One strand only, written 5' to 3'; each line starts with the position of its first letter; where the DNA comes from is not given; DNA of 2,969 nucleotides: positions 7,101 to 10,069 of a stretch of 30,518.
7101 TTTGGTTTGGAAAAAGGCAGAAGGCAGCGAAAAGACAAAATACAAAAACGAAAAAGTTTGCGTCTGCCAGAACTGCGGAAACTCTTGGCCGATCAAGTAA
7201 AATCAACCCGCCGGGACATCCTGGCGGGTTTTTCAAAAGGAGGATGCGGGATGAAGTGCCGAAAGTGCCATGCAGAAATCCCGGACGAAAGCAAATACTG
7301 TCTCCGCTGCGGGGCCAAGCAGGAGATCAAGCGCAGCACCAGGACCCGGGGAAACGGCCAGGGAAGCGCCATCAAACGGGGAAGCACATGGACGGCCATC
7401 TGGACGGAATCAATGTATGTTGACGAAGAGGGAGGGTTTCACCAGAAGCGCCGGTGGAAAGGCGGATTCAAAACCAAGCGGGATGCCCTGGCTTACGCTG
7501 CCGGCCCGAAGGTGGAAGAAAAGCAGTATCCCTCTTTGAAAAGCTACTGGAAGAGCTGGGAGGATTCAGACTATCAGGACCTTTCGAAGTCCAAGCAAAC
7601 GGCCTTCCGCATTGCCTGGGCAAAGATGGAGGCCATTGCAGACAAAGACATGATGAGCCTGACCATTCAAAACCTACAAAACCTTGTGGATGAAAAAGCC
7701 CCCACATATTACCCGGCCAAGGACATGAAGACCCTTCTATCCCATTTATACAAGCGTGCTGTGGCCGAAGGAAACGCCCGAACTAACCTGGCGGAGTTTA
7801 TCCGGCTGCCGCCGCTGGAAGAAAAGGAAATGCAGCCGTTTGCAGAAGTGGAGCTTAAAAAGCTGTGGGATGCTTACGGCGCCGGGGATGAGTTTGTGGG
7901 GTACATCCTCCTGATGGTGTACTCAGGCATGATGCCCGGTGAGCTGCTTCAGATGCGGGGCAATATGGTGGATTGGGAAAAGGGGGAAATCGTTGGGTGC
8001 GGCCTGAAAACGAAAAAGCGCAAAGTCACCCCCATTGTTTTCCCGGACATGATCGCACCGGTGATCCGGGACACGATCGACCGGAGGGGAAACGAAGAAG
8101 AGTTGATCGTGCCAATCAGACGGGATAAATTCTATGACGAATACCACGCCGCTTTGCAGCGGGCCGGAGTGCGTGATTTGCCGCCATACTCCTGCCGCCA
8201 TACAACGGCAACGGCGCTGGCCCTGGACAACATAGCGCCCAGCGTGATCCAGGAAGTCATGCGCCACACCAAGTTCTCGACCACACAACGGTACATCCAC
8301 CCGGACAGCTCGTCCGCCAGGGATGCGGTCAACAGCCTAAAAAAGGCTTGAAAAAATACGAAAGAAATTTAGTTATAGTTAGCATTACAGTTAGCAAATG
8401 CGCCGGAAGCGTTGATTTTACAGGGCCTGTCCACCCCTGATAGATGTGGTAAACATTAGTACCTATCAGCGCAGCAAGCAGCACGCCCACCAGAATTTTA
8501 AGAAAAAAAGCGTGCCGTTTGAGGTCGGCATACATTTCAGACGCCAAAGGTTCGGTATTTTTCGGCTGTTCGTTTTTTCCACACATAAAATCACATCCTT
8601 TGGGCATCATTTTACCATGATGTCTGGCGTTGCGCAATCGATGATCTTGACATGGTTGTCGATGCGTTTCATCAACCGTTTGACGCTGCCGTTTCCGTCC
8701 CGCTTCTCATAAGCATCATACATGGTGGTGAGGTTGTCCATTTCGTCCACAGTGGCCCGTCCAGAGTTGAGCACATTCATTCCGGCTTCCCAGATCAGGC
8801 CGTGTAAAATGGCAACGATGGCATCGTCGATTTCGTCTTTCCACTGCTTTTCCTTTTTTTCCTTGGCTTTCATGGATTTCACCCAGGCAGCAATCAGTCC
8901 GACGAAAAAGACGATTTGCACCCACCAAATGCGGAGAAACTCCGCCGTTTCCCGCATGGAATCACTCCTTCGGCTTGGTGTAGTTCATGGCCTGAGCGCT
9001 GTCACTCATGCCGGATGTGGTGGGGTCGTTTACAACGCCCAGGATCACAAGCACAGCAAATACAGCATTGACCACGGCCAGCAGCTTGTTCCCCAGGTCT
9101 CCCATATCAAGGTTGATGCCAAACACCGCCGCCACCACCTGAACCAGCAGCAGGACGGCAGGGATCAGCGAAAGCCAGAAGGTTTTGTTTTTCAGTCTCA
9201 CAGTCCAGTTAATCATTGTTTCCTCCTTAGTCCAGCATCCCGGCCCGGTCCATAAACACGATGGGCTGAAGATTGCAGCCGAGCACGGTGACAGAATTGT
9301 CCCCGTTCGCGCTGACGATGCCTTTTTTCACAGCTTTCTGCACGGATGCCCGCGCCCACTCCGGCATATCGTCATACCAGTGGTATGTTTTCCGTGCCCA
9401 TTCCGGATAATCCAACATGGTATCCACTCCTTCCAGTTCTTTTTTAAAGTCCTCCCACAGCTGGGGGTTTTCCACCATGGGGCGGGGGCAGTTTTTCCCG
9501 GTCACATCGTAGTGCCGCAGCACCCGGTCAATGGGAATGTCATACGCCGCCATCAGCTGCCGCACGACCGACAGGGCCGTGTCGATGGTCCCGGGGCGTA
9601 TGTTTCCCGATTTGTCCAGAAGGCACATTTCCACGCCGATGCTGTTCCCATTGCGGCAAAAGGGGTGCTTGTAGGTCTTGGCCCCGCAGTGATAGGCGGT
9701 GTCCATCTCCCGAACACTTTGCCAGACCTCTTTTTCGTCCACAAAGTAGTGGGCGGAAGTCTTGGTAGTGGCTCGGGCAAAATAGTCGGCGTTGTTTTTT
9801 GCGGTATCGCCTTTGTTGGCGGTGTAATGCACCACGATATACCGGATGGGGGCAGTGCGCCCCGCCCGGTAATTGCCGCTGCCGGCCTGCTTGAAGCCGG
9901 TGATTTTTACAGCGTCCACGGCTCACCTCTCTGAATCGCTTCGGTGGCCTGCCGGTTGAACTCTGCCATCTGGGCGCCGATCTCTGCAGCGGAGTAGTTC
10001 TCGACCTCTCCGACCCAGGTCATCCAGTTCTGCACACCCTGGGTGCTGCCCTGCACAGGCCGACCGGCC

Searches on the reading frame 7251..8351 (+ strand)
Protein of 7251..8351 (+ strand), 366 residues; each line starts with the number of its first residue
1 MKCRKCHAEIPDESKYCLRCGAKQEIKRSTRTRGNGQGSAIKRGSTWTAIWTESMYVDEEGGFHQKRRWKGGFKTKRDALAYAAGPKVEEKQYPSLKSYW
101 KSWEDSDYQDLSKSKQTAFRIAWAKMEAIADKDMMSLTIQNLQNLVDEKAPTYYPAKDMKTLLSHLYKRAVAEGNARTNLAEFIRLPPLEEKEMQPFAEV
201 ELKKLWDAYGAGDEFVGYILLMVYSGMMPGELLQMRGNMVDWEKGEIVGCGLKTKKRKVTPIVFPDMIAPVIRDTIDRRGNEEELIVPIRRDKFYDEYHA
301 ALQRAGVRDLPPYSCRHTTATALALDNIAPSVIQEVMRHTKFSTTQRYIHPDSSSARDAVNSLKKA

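Call 8: search_protein_families(library=pfam, proteins=[window:7251-8351:+], max_evalue=1)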
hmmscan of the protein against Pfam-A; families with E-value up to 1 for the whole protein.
window:7251-8351:+ (366 aa): 6 families
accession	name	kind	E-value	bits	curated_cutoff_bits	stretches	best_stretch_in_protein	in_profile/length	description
PF00589.27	Phage_integrase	-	2.1e-17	63.9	27.1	1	218-352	27-169/172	Phage integrase family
PF13240.11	Zn_Ribbon_1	-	7.1e-07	29.3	25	1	2-23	1-22/23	zinc-ribbon domain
PF14657.12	Arm-DNA-bind_4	-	7e-05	22.8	22.3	1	65-84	17-36/47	Arm DNA-binding domain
PF12773.13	DZR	-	0.0019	18.8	27.3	1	3-25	1-23/45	Double zinc ribbon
PF17032.10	Zn_ribbon_15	-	0.06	14.6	28.9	1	2-21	54-73/73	zinc-ribbon family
PF18912.6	DZR_2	-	0.18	12.1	27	1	3-24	24-46/56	Double zinc ribbon domain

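Call 9: search_protein_families(library=phrogs, proteins=[window:7251-8351:+], max_evalue=1)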
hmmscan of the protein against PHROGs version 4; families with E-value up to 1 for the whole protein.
window:7251-8351:+ (366 aa): 8 families
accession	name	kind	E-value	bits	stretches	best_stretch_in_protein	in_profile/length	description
phrog_1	-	integration and excision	1.3e-39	138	1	42-364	119-448/611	integrase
phrog_216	-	integration and excision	1.8e-19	71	1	157-364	16-237/301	integrase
phrog_2546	-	unknown function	0.0013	20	1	1-29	1-29/180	-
phrog_26960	-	unknown function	0.0015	19.8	1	38-166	9-143/146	-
phrog_7685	-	integration and excision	0.0037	17.8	1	279-365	147-237/240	integrase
phrog_38187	-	unknown function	0.15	13.2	1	2-32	5-35/144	-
phrog_35951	-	unknown function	0.2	13.1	1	297-352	8-63/97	-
phrog_6586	-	unknown function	0.35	11.7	1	1-32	4-33/129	-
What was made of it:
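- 7251..8351 (+): Tyrosine integrase (366 aa) with an N-terminal zinc ribbon. Pfam Phage_integrase 2e-17 and Zn_Ribbon_1 7e-7; PHROG_1 1e-39 (calls 8, 9).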

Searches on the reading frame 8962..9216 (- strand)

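Call 103: search_protein_families(library=pfam, proteins=[window:8962-9216:-], max_evalue=0.001)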
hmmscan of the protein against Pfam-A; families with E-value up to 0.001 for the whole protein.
window:8962-9216:- (84 aa): 1 family
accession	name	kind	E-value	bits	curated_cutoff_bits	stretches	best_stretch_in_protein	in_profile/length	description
PF04531.18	Phage_holin_1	-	4.1e-30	104.6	22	1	2-83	1-82/82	Bacteriophage holin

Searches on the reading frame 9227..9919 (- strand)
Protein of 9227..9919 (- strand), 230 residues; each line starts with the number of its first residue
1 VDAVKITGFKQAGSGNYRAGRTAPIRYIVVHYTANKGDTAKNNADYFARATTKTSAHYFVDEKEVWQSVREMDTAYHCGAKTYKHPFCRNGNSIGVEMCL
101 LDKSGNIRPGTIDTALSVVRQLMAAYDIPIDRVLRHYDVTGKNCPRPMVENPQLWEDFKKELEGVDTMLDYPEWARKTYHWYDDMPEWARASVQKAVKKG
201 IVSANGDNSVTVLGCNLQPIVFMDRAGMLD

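Call 103: search_protein_families(library=pfam, proteins=[window:9227-9919:-], max_evalue=0.001)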
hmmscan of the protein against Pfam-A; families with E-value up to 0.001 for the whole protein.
window:9227-9919:- (230 aa): 1 family
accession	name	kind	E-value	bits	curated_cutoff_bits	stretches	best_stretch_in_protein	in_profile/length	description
PF01510.30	Amidase_2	-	8.9e-25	88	26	1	22-147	2-131/131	N-acetylmuramoyl-L-alanine amidase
